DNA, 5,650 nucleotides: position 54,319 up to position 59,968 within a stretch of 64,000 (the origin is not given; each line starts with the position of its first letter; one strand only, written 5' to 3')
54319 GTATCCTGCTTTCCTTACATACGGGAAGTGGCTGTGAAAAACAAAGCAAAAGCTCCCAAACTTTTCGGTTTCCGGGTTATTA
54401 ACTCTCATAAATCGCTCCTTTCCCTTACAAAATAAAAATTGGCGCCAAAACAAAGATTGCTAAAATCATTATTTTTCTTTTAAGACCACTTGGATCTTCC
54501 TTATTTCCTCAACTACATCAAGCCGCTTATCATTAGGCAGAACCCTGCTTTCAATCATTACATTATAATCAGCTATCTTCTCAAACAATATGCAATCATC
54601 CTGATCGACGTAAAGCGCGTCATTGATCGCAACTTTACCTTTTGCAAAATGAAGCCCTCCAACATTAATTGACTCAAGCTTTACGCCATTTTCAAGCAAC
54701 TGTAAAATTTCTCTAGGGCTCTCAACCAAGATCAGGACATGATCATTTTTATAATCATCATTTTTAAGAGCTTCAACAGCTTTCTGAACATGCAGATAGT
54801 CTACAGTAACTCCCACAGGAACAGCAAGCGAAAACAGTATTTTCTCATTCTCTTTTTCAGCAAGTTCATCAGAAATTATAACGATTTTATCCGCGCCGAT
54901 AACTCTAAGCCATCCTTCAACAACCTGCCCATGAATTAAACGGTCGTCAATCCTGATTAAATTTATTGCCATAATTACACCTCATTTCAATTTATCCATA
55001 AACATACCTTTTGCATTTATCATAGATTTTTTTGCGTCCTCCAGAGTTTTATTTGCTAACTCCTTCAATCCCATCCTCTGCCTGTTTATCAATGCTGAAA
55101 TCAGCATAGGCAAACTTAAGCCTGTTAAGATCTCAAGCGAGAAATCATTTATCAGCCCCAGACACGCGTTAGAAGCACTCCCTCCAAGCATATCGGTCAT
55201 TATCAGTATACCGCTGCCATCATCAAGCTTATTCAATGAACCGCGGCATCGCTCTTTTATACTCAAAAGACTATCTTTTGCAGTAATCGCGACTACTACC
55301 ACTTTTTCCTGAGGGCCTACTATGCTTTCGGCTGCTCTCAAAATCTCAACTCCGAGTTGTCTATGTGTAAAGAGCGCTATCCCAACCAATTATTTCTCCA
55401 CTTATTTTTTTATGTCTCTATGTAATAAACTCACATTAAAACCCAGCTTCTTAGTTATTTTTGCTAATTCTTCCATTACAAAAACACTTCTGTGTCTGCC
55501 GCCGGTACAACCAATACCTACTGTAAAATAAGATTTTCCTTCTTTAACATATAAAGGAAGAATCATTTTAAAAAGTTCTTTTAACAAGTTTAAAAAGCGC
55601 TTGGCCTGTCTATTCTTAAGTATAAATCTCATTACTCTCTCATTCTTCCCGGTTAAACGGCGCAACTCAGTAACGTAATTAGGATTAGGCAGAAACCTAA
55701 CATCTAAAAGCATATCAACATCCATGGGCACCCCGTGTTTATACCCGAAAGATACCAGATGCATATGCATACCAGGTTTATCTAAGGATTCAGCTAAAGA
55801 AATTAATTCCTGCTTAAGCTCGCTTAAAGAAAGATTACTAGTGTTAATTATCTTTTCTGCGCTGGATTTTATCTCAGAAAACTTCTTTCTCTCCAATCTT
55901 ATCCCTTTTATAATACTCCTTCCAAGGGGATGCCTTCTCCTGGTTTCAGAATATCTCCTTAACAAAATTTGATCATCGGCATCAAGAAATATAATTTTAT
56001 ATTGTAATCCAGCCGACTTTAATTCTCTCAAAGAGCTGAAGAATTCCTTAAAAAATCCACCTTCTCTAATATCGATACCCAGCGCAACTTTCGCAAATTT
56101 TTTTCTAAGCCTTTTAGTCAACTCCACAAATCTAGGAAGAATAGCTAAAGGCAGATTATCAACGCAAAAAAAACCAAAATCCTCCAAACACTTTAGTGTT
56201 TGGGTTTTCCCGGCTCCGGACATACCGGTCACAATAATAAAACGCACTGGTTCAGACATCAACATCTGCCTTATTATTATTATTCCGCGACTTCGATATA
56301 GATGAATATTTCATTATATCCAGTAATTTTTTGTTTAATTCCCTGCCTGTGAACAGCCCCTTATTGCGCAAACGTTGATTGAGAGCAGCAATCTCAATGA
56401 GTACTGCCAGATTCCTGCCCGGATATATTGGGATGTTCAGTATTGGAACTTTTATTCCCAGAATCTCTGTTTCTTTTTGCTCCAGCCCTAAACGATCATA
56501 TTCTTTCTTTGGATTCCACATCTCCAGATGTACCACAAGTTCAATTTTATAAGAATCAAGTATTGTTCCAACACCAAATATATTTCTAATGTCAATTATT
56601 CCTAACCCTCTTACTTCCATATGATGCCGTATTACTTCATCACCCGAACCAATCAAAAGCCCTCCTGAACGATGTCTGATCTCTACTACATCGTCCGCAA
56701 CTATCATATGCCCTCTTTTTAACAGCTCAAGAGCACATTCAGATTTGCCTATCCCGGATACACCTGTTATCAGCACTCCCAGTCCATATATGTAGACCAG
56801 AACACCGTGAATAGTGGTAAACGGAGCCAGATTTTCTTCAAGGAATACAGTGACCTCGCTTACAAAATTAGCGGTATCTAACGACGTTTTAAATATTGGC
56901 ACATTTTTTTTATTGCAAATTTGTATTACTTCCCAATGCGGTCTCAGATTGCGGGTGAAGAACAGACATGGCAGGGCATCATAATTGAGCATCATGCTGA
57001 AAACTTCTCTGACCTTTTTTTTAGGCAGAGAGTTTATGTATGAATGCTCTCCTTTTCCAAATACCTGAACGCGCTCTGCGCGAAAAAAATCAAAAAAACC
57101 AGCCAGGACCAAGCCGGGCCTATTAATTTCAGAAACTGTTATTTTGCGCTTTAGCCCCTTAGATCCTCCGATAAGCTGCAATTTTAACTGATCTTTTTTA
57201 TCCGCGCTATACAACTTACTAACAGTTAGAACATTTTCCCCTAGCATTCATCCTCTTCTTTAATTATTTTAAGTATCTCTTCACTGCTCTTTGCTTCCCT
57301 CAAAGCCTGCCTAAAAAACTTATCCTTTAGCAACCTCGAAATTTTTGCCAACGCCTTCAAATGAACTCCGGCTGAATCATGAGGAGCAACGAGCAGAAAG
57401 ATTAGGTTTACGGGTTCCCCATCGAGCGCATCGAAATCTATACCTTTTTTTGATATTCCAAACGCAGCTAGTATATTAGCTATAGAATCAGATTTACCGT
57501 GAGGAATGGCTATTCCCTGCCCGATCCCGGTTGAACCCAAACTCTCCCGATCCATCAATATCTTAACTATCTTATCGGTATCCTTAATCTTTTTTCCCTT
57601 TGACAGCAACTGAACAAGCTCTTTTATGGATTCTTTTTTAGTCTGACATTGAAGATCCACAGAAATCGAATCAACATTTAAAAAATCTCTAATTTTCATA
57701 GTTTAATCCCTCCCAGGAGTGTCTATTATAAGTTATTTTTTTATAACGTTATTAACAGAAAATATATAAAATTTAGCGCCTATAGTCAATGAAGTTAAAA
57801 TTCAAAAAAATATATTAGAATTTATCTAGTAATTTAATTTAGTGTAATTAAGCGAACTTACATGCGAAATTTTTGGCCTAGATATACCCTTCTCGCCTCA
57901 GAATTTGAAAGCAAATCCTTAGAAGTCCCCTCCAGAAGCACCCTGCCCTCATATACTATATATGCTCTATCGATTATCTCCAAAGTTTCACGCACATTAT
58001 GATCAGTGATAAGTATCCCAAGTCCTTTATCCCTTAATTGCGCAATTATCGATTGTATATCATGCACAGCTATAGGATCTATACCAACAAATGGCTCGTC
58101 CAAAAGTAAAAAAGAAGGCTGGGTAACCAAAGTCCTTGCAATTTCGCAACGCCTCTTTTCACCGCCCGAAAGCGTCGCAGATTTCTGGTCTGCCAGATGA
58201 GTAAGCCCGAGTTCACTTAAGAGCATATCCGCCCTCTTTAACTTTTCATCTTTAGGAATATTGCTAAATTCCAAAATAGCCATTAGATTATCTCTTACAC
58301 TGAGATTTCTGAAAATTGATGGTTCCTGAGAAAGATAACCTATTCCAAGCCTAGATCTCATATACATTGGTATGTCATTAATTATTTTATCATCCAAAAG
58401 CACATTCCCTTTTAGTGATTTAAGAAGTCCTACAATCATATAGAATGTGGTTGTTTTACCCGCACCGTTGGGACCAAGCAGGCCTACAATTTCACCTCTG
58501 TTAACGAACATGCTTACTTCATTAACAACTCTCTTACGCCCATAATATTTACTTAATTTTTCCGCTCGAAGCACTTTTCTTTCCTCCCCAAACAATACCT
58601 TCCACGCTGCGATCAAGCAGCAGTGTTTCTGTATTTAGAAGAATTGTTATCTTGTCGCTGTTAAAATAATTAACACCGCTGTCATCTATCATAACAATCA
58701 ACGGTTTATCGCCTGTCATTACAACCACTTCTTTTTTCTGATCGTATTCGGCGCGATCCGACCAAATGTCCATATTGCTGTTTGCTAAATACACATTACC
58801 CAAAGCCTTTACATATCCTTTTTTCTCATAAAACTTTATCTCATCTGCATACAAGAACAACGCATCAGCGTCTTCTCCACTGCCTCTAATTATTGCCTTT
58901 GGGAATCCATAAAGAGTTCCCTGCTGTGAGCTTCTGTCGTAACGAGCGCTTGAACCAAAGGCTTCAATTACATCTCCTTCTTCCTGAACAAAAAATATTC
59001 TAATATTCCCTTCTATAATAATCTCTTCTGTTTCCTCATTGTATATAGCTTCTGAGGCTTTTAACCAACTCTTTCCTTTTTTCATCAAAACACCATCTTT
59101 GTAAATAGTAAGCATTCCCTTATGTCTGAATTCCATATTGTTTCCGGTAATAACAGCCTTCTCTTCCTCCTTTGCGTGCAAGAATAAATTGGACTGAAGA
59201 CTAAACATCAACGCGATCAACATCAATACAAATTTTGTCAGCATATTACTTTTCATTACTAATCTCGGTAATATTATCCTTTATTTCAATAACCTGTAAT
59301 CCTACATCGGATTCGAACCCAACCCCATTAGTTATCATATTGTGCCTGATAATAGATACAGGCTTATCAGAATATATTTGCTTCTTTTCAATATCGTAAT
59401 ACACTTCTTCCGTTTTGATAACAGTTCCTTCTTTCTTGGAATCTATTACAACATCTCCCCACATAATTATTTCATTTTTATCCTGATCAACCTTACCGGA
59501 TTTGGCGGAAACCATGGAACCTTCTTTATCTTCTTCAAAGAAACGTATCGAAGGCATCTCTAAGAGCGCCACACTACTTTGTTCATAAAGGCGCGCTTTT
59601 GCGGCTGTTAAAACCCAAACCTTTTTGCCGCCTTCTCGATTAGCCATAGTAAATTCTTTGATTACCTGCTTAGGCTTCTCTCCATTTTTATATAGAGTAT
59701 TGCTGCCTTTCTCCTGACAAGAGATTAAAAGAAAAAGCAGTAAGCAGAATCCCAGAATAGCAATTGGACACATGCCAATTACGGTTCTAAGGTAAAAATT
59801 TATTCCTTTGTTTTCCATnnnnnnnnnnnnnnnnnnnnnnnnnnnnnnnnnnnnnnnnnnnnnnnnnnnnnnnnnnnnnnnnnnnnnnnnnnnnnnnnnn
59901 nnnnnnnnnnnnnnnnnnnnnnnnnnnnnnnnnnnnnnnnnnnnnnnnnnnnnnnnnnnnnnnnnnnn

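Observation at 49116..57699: Two GH57 glycogen-type enzymes inserted inside a complete mannose-family PTS / HprK-RapZ-PtsN regulatory block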

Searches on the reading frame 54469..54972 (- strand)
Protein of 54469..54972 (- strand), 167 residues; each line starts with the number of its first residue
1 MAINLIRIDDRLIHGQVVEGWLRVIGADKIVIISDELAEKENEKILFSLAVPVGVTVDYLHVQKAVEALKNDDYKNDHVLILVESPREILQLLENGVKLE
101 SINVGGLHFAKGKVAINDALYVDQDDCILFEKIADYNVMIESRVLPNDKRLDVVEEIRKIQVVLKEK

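Call 3: search_protein_families(library=pfam, proteins=[window:54469-54972:-])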
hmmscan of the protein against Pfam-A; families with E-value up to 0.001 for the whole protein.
window:54469-54972:- (167 aa): 2 families
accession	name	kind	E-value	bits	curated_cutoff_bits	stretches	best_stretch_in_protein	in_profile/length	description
PF03830.20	PTSIIB_sorb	-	2.1e-43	148.6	27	1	3-149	1-147/148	PTS system sorbose subfamily IIB component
PF11181.13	YflT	-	0.00093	20.1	26.2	0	53-90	3-40/99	Heat induced stress protein YflT domain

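Call 47: search_protein_families(library=ncbifam, proteins=[window:54469-54972:-], max_evalue=0.001)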
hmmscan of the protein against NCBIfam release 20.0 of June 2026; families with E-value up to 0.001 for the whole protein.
window:54469-54972:- (167 aa): 4 families
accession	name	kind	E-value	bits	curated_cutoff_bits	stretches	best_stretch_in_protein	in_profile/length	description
NF011670.1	PRK15088.1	equivalog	3.6e-40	137.9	400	1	1-160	163-322/323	PTS mannose transporter subunit IIAB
TIGR00854.1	pts-sorbose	subfamily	7.2e-38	130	163.6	1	3-150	2-148/150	mannose/fructose/sorbose PTS transporter subunit IIB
NF007288.1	PRK09756.1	equivalog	4.9e-29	101.2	180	1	3-151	3-151/153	PTS galactosamine transporter subunit IIB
NF008508.1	PRK11425.1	equivalog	3.8e-27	95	180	1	3-154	4-154/157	PTS N-acetylgalactosamine transporter subunit IIB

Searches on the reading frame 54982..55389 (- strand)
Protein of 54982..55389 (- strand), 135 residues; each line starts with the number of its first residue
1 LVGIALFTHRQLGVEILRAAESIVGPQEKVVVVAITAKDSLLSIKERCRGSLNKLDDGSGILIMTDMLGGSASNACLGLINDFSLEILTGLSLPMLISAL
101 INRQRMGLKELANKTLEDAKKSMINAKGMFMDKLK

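Call 3: search_protein_families(library=pfam, proteins=[window:54982-55389:-])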
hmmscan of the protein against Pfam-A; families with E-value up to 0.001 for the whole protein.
window:54982-55389:- (135 aa): 1 family
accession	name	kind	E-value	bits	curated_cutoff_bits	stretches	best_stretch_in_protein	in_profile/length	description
PF03610.21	EIIA-man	-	1.1e-17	64.7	21.4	1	3-115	1-115/116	PTS system fructose IIA component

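Call 47: search_protein_families(library=ncbifam, proteins=[window:54982-55389:-], max_evalue=0.001)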
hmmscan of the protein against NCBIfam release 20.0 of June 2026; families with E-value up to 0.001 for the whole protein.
window:54982-55389:- (135 aa): 3 families
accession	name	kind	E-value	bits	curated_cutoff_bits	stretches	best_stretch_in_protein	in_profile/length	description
NF040761.1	AgaF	equivalog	8.5e-20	71.4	130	1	1-125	1-126/144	PTS galactosamine/N-acetylgalactosamine transporter subunit IIA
TIGR00824.1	EIIA-man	subfamily_domain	6.7e-15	55.2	98.35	1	1-114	1-115/116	mannose/fructose/sorbose PTS transporter subunit IIA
NF011670.1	PRK15088.1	equivalog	7.8e-15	54.7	400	1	2-123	3-126/323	PTS mannose transporter subunit IIAB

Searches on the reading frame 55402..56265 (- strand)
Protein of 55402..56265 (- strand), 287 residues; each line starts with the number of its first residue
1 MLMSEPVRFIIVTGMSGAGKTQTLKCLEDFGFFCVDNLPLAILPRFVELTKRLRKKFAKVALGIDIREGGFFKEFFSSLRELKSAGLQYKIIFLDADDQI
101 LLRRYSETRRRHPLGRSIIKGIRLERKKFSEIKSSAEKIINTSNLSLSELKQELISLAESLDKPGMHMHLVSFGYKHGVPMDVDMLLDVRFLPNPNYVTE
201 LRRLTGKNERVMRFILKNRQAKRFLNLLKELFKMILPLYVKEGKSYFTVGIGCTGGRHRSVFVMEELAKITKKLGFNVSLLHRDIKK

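Call 3: search_protein_families(library=pfam, proteins=[window:55402-56265:-])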
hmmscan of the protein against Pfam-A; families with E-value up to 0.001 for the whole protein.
window:55402-56265:- (287 aa): 2 families
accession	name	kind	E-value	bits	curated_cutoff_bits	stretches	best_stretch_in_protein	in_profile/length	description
PF03668.21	RapZ-like_N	-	1.2e-44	152.3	25.4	1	8-154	2-150/158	RapZ-like N-terminal domain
PF22740.1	PapZ_C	-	7.6e-44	149.2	27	1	166-286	1-121/121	RapZ C-terminal domain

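Call 47: search_protein_families(library=ncbifam, proteins=[window:55402-56265:-], max_evalue=0.001)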
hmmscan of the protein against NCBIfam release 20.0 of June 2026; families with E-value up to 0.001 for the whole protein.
window:55402-56265:- (287 aa): 1 family
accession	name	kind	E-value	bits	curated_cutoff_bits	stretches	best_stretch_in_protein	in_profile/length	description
NF003828.1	PRK05416.1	equivalog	1.7e-99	332.8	244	1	9-285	1-278/278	RNase adapter RapZ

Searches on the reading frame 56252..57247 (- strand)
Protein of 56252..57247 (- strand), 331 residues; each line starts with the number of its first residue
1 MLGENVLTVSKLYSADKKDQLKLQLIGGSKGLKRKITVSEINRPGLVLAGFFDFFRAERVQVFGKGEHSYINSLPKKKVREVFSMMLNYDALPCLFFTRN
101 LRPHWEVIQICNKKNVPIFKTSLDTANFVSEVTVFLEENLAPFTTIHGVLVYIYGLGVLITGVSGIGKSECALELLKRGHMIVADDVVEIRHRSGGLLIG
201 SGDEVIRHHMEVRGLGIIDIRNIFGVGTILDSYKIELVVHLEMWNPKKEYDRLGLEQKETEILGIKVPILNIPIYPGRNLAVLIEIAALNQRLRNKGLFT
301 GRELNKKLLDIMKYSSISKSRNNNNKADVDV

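Call 3: search_protein_families(library=pfam, proteins=[window:56252-57247:-])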
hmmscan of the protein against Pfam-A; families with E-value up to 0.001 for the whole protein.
window:56252-57247:- (331 aa): 3 families
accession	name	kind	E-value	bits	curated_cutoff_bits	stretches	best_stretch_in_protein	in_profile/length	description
PF07475.17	Hpr_kinase_C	-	2.6e-65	219.6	33.3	1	139-307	2-170/171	HPr Serine kinase C-terminal domain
PF02603.21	Hpr_kinase_N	-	3.2e-35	121.3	24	1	9-136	3-125/125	HPr Serine kinase N terminus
PF07085.17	DRTGG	-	4.2e-05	23.8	25.2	1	92-132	62-102/105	DRTGG domain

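Call 47: search_protein_families(library=ncbifam, proteins=[window:56252-57247:-], max_evalue=0.001)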
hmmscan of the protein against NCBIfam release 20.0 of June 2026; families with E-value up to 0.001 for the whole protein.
window:56252-57247:- (331 aa): 3 families
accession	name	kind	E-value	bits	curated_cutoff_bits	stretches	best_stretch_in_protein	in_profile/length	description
TIGR00679.1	hpr-ser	equivalog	5.3e-109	364.1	240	1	8-310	2-298/300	HPr(Ser) kinase/phosphatase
NF003883.0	PRK05428.2-1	equivalog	1.7e-40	138.5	252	1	144-312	16-181/189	HPr kinase/phosphorylase-related protein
TIGR04355.1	HprK_rel_B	hypoth_equivalog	5.6e-05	22.4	200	1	146-196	147-197/351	HprK-related kinase B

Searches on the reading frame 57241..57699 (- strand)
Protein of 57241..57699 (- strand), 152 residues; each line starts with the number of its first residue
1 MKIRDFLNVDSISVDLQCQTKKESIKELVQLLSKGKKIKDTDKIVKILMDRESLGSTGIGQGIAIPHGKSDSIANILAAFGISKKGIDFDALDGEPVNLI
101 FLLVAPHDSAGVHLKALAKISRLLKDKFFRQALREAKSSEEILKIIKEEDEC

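Call 3: search_protein_families(library=pfam, proteins=[window:57241-57699:-])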
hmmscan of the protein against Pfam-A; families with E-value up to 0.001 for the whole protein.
window:57241-57699:- (152 aa): 1 family
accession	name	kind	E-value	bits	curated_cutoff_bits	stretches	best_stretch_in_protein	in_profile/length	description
PF00359.27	PTS_EIIA_2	-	2.5e-42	144.7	27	1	6-148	2-143/144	Phosphoenolpyruvate-dependent sugar phosphotransferase system, EIIA 2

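Call 47: search_protein_families(library=ncbifam, proteins=[window:57241-57699:-], max_evalue=0.001)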
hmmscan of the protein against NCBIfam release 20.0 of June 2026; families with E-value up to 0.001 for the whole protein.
window:57241-57699:- (152 aa): 10 families
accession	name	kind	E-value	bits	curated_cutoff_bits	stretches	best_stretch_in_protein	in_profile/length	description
TIGR00848.1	fruA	subfamily_domain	7.1e-34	116.5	103.5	1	6-133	1-129/129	fructose PTS transporter subunit IIA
TIGR01419.1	nitro_reg_IIA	equivalog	5e-32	110.7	138.7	1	3-148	2-145/145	PTS IIA-like nitrogen regulatory protein PtsN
NF008145.0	PRK10896.1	equivalog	3.4e-29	101.6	221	1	2-150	9-157/161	PTS IIA-like nitrogen regulatory protein PtsN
NF007389.0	PRK09913.1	equivalog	6.4e-28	97.5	151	1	7-147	4-143/148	PTS fructose transporter subunit IIA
NF007293.0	PRK09765.1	equivalog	2e-25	89.4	763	1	1-149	2-152/639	PTS 2-O-a-mannosyl-D-glycerate transporter subunit IIABC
NF008319.0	PRK11109.1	equivalog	3.7e-13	49.5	302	1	7-149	4-142/376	fused PTS fructose transporter subunit IIA/HPr protein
NF011663.0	PRK15083.1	subfamily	8.8e-10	37.2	589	1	8-149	498-637/639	PTS mannitol transporter subunit IICBA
NF007694.0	PRK10372.1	equivalog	2.2e-07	31.1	187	1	1-148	1-149/154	PTS ascorbate transporter subunit IIA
NF010351.0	PRK13779.1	equivalog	0.00019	20.4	766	1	10-72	7-67/503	bifunctional PTS system fructose-specific transporter subunit IIA/HPr protein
NF007358.0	PRK09854.1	equivalog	0.00025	21.2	192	1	1-147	1-145/147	PTS mannitol transporter subunit IIA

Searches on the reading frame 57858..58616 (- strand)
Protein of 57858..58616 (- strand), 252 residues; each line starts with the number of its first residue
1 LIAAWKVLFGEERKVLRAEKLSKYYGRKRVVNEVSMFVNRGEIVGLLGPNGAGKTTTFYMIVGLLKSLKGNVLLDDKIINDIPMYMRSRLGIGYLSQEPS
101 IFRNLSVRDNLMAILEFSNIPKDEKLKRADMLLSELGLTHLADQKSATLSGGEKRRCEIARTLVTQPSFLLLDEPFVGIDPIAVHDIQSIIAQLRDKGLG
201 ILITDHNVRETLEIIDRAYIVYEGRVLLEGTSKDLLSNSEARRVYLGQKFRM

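Call 4: search_protein_families(library=pfam, proteins=[window:57858-58616:-])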
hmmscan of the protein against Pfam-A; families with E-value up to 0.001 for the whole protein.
window:57858-58616:- (252 aa): 2 families
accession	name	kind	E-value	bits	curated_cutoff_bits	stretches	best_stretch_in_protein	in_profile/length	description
PF00005.33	ABC_tran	-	4.3e-35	121.7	25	1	32-176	2-136/137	ABC transporter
PF13304.12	AAA_21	-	1.3e-05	25.9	27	0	43-65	1-23/304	AAA domain, putative AbiEii toxin, Type IV TA system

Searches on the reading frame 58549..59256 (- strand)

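Call 4: search_protein_families(library=pfam, proteins=[window:58549-59256:-])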
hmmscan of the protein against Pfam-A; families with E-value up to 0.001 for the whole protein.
window:58549-59256:- (235 aa): 3 families
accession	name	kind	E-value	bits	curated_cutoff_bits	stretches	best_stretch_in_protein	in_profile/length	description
PF03968.19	LptD_N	-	4e-09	37.1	20.4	1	36-210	2-112/113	LptA/(LptD N-terminal domain) LPS transport protein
PF13100.11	OstA_2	-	0.00019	21.5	21.2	0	131-177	34-81/158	OstA-like protein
PF06835.18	LptC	-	0.00052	20.1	21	0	162-212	85-135/175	Lipopolysaccharide-assembly, LptC-related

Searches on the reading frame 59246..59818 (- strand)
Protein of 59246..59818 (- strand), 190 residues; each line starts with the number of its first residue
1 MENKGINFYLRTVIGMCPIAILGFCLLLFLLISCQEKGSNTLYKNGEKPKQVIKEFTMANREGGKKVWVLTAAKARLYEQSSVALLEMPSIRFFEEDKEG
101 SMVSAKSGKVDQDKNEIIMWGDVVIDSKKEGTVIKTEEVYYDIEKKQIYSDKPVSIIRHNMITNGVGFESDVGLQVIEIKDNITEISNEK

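Call 4: search_protein_families(library=pfam, proteins=[window:59246-59818:-])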
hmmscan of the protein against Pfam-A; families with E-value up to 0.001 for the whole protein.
window:59246-59818:- (190 aa): 1 family
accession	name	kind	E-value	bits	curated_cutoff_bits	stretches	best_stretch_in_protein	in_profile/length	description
PF06835.18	LptC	-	1.5e-26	93.5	21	1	21-184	4-171/175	Lipopolysaccharide-assembly, LptC-related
